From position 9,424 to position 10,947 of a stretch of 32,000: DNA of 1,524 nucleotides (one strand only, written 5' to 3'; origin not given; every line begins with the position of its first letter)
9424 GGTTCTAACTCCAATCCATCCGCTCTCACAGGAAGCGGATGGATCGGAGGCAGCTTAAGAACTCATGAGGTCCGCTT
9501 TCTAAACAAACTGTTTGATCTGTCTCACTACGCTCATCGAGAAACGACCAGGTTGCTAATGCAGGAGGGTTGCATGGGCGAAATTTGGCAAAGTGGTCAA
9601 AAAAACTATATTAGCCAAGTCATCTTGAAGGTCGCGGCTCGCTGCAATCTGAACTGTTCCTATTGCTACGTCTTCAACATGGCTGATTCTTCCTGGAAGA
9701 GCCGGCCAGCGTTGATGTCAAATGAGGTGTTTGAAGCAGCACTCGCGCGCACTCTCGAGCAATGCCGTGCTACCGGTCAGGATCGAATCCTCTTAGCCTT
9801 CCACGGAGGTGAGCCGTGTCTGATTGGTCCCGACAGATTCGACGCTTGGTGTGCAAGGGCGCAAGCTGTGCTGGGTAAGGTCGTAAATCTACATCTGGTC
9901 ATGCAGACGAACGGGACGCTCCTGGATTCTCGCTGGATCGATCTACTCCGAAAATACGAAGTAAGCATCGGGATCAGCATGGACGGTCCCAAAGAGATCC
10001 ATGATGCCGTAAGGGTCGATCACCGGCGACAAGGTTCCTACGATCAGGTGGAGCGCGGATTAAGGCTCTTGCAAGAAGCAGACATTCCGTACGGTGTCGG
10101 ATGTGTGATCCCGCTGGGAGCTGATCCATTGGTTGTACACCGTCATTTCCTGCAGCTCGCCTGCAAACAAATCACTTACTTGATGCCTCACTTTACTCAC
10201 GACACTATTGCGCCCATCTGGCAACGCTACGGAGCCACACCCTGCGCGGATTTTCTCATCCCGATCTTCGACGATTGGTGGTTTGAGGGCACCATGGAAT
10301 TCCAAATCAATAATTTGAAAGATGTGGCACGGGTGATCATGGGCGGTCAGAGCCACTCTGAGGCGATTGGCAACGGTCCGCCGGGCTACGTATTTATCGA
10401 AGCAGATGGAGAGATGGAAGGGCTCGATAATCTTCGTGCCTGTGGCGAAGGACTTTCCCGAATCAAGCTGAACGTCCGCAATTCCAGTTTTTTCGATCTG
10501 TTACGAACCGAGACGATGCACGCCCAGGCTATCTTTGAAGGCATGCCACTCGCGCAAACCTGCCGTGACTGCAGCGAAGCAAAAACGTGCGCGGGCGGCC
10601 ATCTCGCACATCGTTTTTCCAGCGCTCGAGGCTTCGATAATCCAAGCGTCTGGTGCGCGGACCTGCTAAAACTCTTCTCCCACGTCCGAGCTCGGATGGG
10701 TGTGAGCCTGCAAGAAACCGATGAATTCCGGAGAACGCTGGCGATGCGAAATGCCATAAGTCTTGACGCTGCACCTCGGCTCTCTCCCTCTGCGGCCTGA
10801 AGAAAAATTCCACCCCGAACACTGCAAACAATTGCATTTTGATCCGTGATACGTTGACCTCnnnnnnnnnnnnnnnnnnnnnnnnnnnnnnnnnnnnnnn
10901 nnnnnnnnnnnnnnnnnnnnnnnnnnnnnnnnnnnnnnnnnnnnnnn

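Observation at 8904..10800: Unannotated 57-aa peptide gene paired with an FxsB/XyeB-like radical SAM/SPASM enzyme: candidate new cyclophane-type RiPP locus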

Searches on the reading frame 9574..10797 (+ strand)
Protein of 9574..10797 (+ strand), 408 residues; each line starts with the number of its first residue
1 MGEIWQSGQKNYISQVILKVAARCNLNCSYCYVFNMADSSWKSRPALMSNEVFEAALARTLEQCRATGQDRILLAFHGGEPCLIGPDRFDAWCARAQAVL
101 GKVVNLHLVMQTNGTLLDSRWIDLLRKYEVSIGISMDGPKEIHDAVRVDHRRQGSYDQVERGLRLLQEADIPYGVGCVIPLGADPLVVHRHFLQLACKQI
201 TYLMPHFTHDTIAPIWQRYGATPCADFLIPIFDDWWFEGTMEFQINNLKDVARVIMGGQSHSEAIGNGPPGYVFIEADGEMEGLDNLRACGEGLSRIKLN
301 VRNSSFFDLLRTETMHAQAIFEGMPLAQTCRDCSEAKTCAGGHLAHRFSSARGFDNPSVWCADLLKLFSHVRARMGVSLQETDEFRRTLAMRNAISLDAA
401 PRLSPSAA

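Call 4: search_protein_families(library=pfam, proteins=[window:9574-10797:+], max_evalue=0.1)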
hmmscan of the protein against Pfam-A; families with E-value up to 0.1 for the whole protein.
window:9574-10797:+ (408 aa): 2 families
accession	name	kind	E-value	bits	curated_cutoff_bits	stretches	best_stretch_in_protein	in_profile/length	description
PF04055.27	Radical_SAM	-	4.1e-17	63.3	29.5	1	20-177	3-148/166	Radical SAM superfamily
PF13353.11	Fer4_12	-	0.0087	16.8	22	1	22-132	13-113/137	4Fe-4S single cluster domain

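Call 5: search_protein_families(library=ncbifam, proteins=[window:9574-10797:+], max_evalue=0.1)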
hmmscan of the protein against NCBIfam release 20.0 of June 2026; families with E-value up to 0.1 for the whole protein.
window:9574-10797:+ (408 aa): 77 families (the best 25 are shown)
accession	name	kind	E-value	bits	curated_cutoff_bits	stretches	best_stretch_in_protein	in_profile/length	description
TIGR04269.1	SAM_SPASM_FxsB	subfamily_domain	1.1e-90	304.3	370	1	13-372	1-362/363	FxsB family cyclophane-forming radical SAM/SPASM peptide maturase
NF041707.1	rSAM_YhhB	equivalog_domain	1.2e-88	297.5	445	1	13-375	1-365/369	cyclophane-forming radical SAM/SPASM peptide maturase YhhB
TIGR04496.1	rSAM_XyeB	equivalog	1.5e-51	175.3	450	1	15-373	5-367/385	cyclophane-forming radical SAM/SPASM peptide maturase XyeB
TIGR03942.1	sulfatase_rSAM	equivalog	3.3e-48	164.6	349.45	1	20-376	7-358/363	anaerobic sulfatase maturase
NF041298.1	rSAM_mat_DynA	equivalog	9.6e-39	133.3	450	1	17-375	4-353/356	dynobactin maturation radical SAM/SPASM protein DynA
NF041300.1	rSAM_mat_DarW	exception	4.1e-35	121.4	650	1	16-381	43-404/415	radical SAM/SPASM peptide maturase DarW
NF010321.0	PRK13758.1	equivalog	3.6e-33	115.2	441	1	14-370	5-357/370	anaerobic sulfatase-maturase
NF041718.1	rSAM_phane_AMC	equivalog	1.9e-30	106.1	425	1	14-198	6-181/362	cyclophane-forming radical SAM peptide maturase AmcB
TIGR04261.1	rSAM_GlyRichRpt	subfamily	1.9e-29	102.8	310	1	21-349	4-333/363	cyclophane-forming radical SAM/SPASM peptide maturase GrrM/OscB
NF010308.0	PRK13745.1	equivalog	5.5e-29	101.3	484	1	17-383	17-393/412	anaerobic sulfatase-maturation protein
NF047865.1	rSAM_PapB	equivalog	9.6e-27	94.1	340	1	13-170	2-153/330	PapB family radical SAM/SPASM ranthipeptide maturase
TIGR03906.1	quino_hemo_SAM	equivalog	1.2e-23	83.5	453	1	12-181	92-256/467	quinohemoprotein amine dehydrogenase maturation protein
NF038005.1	rSAM_mat_DarE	equivalog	2.2e-22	79.4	650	1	16-368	76-425/432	darobactin maturation radical SAM/SPASM protein DarE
TIGR04068.1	rSAM_ocin_clost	equivalog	5.6e-22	78.2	500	1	10-168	80-234/462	Cys-rich peptide radical SAM maturase CcpM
TIGR04064.1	rSAM_nif11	equivalog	1.2e-19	70.4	518.7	1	9-176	73-233/459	nif11-like peptide radical SAM maturase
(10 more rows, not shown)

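Call 6: find_homologous_proteins(query=window:9574-10797:+)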
Query window:9574-10797:+ (408 aa): 1909 proteins with E <= 0.001 among 6016 candidates; the best 120 are listed.
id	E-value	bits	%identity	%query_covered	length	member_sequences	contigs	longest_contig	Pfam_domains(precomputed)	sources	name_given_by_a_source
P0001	9.4e-284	958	100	100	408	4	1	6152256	PF04055.28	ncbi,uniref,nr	ncbi:uncharacterized protein EDE15_1941 [Edaphobacter aggregans]|uniref:Radical SAM core domain-cont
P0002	5.3e-238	807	85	98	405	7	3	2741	PF04055.28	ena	-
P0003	8.6e-237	803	84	98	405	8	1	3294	PF04055.28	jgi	jgi:uncharacterized protein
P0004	6.3e-236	801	84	98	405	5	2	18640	PF04055.28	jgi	jgi:uncharacterized protein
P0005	3.8e-231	785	82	98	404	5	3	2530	PF04055.28,PF13353.12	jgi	jgi:uncharacterized protein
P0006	1.3e-230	783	80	100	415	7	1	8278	PF04055.28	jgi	jgi:uncharacterized protein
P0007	1.4e-230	783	81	98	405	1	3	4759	PF04055.28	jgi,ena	jgi:uncharacterized protein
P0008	3.9e-228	775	80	99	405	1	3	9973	PF04055.28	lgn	-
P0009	2.5e-227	772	81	98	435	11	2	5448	PF04055.28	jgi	jgi:uncharacterized protein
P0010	2.8e-227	772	81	96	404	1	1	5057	PF04055.28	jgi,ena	jgi:uncharacterized protein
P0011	2.8e-227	772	80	98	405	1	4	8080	PF04055.28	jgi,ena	jgi:uncharacterized protein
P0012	3.2e-227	772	80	98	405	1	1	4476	PF04055.28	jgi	jgi:uncharacterized protein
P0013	2.2e-223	759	79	98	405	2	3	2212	PF04055.28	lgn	-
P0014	2.6e-223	759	80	94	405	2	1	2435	PF04055.28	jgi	jgi:uncharacterized protein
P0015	3.4e-222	755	79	96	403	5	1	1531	PF04055.28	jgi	jgi:uncharacterized protein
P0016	1.4e-220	750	79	95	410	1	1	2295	PF04055.28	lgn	-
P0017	2.6e-220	749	77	98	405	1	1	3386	PF04055.28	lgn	-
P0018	1.3e-218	744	77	98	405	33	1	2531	PF04055.28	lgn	-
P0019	3.7e-218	742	78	98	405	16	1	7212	PF04055.28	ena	-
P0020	1.6e-217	740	79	95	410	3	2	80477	PF04055.28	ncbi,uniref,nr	ncbi:radical SAM protein [Acidicapsa dinghuensis]|uniref:Radical SAM protein n=1 Tax=Acidicapsa ding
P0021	5.8e-217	738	77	98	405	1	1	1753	PF04055.28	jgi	jgi:uncharacterized protein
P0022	6.7e-215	731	76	98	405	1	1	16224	PF04055.28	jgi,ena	-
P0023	9.2e-215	731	76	98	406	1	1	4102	PF04055.28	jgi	jgi:uncharacterized protein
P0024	1.8e-213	727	77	94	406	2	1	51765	PF04055.28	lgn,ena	-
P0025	4.8e-213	725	75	98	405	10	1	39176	PF04055.28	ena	-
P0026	1.2e-211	721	77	94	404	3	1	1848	PF04055.28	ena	-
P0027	1.3e-211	721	76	97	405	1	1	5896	PF04055.28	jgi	jgi:uncharacterized protein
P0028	4.8e-211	719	75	98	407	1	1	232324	PF04055.28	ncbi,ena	-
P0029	3.8e-210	716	74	94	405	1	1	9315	PF04055.28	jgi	jgi:uncharacterized protein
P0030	8.3e-210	715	77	95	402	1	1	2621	PF04055.28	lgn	-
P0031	3.5e-208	709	77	91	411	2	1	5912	PF04055.28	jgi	jgi:uncharacterized protein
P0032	5.2e-207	705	72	98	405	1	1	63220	PF04055.28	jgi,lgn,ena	-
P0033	1.4e-206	704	73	98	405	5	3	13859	PF04055.28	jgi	jgi:uncharacterized protein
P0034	1.2e-205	701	73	98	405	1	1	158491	PF04055.28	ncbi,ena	-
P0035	3.5e-205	699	73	98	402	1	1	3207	PF04055.28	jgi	jgi:uncharacterized protein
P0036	7.3e-203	692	72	98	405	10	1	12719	PF04055.28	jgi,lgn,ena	-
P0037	4.1e-202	689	73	94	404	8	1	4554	PF04055.28,PF13353.12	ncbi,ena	-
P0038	2.1e-201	687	73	96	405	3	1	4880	PF04055.28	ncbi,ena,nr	ncbi:MAG: radical SAM protein [Verrucomicrobia bacterium]|nr:radical SAM protein [Verrucomicrobiota 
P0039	2.5e-201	687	83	84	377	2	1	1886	PF04055.28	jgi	jgi:uncharacterized protein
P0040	2.4e-200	683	82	87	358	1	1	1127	PF04055.28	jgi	jgi:uncharacterized protein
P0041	5.3e-200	682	71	97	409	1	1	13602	PF04055.28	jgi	jgi:uncharacterized protein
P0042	1.3e-198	678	71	98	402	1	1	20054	PF04055.28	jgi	jgi:uncharacterized protein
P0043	8.1e-198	675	74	92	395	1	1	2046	PF04055.28,PF13353.12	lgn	-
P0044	4.4e-197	673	70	98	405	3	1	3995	PF04055.28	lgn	-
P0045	9.7e-196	668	70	97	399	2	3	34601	PF04055.28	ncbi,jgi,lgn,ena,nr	ncbi:MAG TPA: radical SAM protein [Alloacidobacterium sp.]|nr:radical SAM protein [Alloacidobacteriu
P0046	3.5e-195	666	72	94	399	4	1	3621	PF04055.28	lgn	-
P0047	2.2e-191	654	83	82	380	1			PF04055.28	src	-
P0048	3.3e-190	650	74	89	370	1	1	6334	PF04055.28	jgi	jgi:uncharacterized protein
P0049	6.6e-190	649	71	94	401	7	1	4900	PF04055.28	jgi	jgi:uncharacterized protein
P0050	1.8e-189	648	75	89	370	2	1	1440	PF04055.28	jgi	jgi:uncharacterized protein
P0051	4.5e-186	636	68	94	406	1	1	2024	PF04055.28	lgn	-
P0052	1.8e-181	621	70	91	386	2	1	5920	PF04055.28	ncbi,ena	-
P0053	4.0e-179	614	80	79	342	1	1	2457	PF04055.28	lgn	-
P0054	6.6e-179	613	71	87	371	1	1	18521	PF04055.28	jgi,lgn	jgi:uncharacterized protein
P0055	5.7e-178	610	64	96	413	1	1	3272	PF04055.28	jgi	jgi:uncharacterized protein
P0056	6.6e-178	610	73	86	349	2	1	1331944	PF04055.28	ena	-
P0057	3.4e-177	607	64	92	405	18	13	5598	PF04055.28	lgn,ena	-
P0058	2.7e-176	604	72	84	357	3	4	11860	PF04055.28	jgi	jgi:uncharacterized protein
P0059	4.0e-176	604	64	94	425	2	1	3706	PF04055.28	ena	-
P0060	4.6e-175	600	64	93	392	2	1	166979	PF04055.28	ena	-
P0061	2.6e-174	598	64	92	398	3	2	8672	PF04055.28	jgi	jgi:uncharacterized protein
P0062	3.3e-174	597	65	92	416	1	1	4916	PF04055.28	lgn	-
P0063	6.3e-174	596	62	97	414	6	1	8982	PF04055.28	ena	-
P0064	1.1e-173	596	63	94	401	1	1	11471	PF04055.28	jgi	jgi:uncharacterized protein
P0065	2.2e-173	595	64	93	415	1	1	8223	PF04055.28,PF13353.12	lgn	-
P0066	9.9e-173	592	64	92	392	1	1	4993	PF04055.28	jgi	jgi:uncharacterized protein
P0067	2.3e-172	591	62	93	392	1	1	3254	PF04055.28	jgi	jgi:uncharacterized protein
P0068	5.3e-172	590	62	95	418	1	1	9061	PF04055.28,PF13353.12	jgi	jgi:uncharacterized protein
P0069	7.8e-171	586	62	94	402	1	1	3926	PF04055.28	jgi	jgi:uncharacterized protein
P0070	1.0e-170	586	62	94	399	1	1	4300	PF04055.28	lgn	-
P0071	2.6e-170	585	62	96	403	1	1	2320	PF04055.28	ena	-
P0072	4.8e-170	584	72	85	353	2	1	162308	PF04055.28,PF13353.12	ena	-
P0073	5.3e-170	583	62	93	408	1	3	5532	PF04055.28,PF13353.12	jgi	jgi:uncharacterized protein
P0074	6.8e-170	583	62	93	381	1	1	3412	PF04055.28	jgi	jgi:uncharacterized protein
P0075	1.2e-169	582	62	92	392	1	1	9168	PF04055.28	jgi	jgi:uncharacterized protein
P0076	5.0e-169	580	63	93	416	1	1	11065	PF04055.28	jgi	jgi:uncharacterized protein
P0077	3.0e-168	578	61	93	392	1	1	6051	PF04055.28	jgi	jgi:uncharacterized protein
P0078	1.2e-167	576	63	93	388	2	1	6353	PF04055.28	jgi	jgi:uncharacterized protein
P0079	1.3e-167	576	60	96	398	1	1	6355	PF04055.28,PF13353.12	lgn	-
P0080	3.6e-167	574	63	92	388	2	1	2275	PF04055.28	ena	-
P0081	4.4e-167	574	62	93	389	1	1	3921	PF04055.28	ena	-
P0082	2.2e-166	572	60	97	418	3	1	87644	PF04055.28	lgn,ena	-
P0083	2.3e-166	571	61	94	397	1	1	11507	PF04055.28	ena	-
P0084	1.6e-165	569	61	93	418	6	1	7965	PF04055.28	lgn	-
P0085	2.2e-165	568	60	95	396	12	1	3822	PF04055.28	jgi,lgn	jgi:uncharacterized protein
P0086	4.6e-165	567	58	95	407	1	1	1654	PF04055.28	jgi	jgi:uncharacterized protein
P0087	7.0e-165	567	60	93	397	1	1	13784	PF04055.28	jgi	jgi:uncharacterized protein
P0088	9.1e-165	566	59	94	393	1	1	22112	PF04055.28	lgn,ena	-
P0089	2.5e-164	565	61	92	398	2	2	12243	PF04055.28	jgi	jgi:uncharacterized protein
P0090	2.6e-164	565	61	93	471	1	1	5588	PF04055.28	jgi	jgi:uncharacterized protein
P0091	2.7e-164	565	61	94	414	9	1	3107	PF04055.28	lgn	-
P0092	6.0e-164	564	60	94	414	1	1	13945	PF04055.28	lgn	-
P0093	1.0e-163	563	67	84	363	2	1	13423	PF04055.28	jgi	jgi:uncharacterized protein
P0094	1.2e-163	563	59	95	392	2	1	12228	PF04055.28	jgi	jgi:uncharacterized protein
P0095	1.4e-163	562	61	92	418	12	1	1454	PF04055.28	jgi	jgi:uncharacterized protein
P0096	2.0e-163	562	59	95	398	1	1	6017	PF04055.28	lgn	-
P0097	3.0e-163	561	60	91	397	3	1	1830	PF04055.28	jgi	jgi:uncharacterized protein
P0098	1.2e-162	559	60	92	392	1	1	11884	PF04055.28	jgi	jgi:uncharacterized protein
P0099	6.4e-162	557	61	91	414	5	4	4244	PF04055.28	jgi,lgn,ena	jgi:uncharacterized protein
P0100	9.6e-162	556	58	95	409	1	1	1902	PF04055.28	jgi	jgi:uncharacterized protein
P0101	1.5e-161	556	58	95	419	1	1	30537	PF04055.28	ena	-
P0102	1.9e-161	555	60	92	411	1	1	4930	PF04055.28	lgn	-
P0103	1.5e-160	552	59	94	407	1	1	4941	PF04055.28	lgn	-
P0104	7.5e-160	550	57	98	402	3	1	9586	PF04055.28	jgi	-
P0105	4.2e-159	548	57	97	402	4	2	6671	PF04055.28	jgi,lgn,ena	-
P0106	4.3e-159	548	57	93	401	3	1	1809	PF04055.28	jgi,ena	-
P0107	1.7e-158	546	57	92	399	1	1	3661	PF04055.28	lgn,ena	-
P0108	2.0e-158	545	58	93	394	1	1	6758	PF04055.28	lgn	-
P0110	2.5e-158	545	58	92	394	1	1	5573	PF04055.28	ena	-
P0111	3.4e-158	545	59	92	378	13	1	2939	PF04055.28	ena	-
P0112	1.2e-157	543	57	92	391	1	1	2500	PF04055.28,PF13353.12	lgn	-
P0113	1.2e-157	543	58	92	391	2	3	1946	PF04055.28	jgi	jgi:uncharacterized protein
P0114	2.5e-157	542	58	92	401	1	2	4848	PF04055.28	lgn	-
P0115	6.6e-157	540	58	91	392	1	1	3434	PF04055.28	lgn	-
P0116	8.3e-157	540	57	97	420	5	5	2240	PF04055.28,PF13353.12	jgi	jgi:uncharacterized protein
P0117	1.5e-156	539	56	96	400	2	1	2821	PF04055.28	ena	-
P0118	1.9e-156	539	58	92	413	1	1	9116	PF04055.28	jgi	jgi:uncharacterized protein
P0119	3.9e-156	538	57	92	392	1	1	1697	PF04055.28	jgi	jgi:uncharacterized protein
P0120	1.5e-155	536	57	92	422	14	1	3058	PF04055.28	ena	-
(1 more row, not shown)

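Call 13: find_related_loci(query=A2, collection=genome_contigs, flank=4000)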
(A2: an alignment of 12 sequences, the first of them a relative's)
Query A2 (408 aa) in genome_contigs; peptide patterns used: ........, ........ (x = any residue, [..] = any of these).
127 stretches matched a pattern; 86 encode a relative of the query (tblastn E <= 1e-3); the best 80 are kept; 77 distinct loci.
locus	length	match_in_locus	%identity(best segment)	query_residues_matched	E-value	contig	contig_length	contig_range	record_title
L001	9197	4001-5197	84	1-399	0e+0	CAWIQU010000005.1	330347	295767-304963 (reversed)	MAG: uncultured Acidobacteriaceae bacterium isolate MFD00964.bin.1.271 genome assembly, contig: contig_33404, whole geno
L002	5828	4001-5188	79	6-401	0e+0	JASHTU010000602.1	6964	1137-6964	MAG: Acidobacteriaceae bacterium isolate JOPF161 JOPF_NEAR_contig_1434375, whole genome shotgun sequence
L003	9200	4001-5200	77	1-400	0e+0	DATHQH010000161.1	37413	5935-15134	MAG TPA_asm: Alloacidobacterium sp. isolate SMAG_U12734 k141_3727706, whole genome shotgun sequence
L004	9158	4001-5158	79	9-394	0e+0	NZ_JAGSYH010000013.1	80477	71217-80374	Acidicapsa dinghuensis strain 4GSKX scaffold13_size80477, whole genome shotgun sequence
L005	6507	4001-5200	77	1-400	0e+0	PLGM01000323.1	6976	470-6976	MAG: Acidobacteriaceae bacterium isolate bog_218 73.20110800_S3D.19_contig_33996, whole genome shotgun sequence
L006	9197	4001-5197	77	1-399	0e+0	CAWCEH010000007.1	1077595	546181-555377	MAG: uncultured Acidobacteriaceae bacterium isolate MFD09286.bin.1.255 genome assembly, contig: contig_9544, whole genom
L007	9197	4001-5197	76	1-399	0e+0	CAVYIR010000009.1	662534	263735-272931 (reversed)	MAG: uncultured Acidobacteriaceae bacterium isolate MFD05377.bin.1.126 genome assembly, contig: contig_48257, whole geno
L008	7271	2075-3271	76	1-399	0e+0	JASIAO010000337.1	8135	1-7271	MAG: Acidobacteriaceae bacterium isolate JOPF337 JOPF_N141_contig_96661, whole genome shotgun sequence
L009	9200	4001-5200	75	1-400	0e+0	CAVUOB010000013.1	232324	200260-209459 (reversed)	MAG: uncultured Alphaproteobacteria bacterium isolate MFD02579.bin.1.110 genome assembly, contig: contig_28585, whole ge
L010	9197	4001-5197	74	1-399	0e+0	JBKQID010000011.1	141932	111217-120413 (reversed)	MAG: Candidatus Sulfotelmatobacter sp. isolate BAr1A1B1C__bin_42 BAr1A1B1C_000000069887, whole genome shotgun sequence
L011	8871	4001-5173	73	9-399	0e+0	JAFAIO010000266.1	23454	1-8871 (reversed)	MAG: Verrucomicrobiota bacterium isolate CP_BE_BS_R1_1 BE_BS_R1_k147_1325584, whole genome shotgun sequence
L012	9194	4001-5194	70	2-400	0e+0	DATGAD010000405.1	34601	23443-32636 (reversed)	MAG TPA_asm: Alloacidobacterium sp. isolate SMAG_U9586 k141_317546, whole genome shotgun sequence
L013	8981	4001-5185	62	12-406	2e-175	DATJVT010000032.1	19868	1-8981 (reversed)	MAG TPA_asm: Terriglobia bacterium isolate SMAG_U15080 k141_1382649, whole genome shotgun sequence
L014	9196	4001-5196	75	2-400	6e-171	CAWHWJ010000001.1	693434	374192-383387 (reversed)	MAG: uncultured Acidobacteriaceae bacterium isolate MFD04463.bin.1.35 genome assembly, contig: contig_1249, whole genome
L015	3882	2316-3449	61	12-389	2e-174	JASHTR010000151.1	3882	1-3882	MAG: Terriglobia bacterium isolate JOPF158 JOPF_NEAR_contig_433535, whole genome shotgun sequence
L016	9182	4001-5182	59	6-399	3e-167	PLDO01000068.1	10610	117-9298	MAG: Bryobacterales bacterium isolate palsa_241 73.20111000_P2D.25_contig_2206, whole genome shotgun sequence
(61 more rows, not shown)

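Call 23: search_protein_families(library=pfam, proteins=[L003:5215-6273:+, L010:5231-6274:+, L016:7183-8244:+], max_evalue=0.01)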
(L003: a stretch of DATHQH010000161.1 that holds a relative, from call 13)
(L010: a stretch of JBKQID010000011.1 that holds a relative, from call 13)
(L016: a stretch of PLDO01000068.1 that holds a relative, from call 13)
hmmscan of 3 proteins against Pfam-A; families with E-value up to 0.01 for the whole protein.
L003:5215-6273:+ (353 aa): 1 family
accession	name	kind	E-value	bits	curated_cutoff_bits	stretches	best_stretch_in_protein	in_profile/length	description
PF04467.17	DUF483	-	0.0089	16.5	25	0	174-250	35-100/122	Protein of unknown function (DUF483)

L010:5231-6274:+ (348 aa): 1 family
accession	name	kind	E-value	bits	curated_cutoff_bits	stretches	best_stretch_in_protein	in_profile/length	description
PF04467.17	DUF483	-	0.0039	17.6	25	0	169-242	35-97/122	Protein of unknown function (DUF483)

L016:7183-8244:+ (354 aa): 1 family
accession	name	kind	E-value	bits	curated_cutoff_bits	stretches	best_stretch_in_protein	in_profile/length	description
PF04467.17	DUF483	-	0.00066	20.1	25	1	172-251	32-100/122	Protein of unknown function (DUF483)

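Call 24: search_protein_families(library=ncbifam, proteins=[L003:5215-6273:+, L010:5231-6274:+, L016:7183-8244:+], max_evalue=0.01)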
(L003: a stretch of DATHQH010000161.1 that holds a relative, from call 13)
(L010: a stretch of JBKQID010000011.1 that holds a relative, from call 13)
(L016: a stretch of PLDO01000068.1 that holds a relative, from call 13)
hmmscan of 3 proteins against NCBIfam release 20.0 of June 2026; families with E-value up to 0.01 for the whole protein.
L003:5215-6273:+ (353 aa): 0 families

L010:5231-6274:+ (348 aa): 0 families

L016:7183-8244:+ (354 aa): 0 families
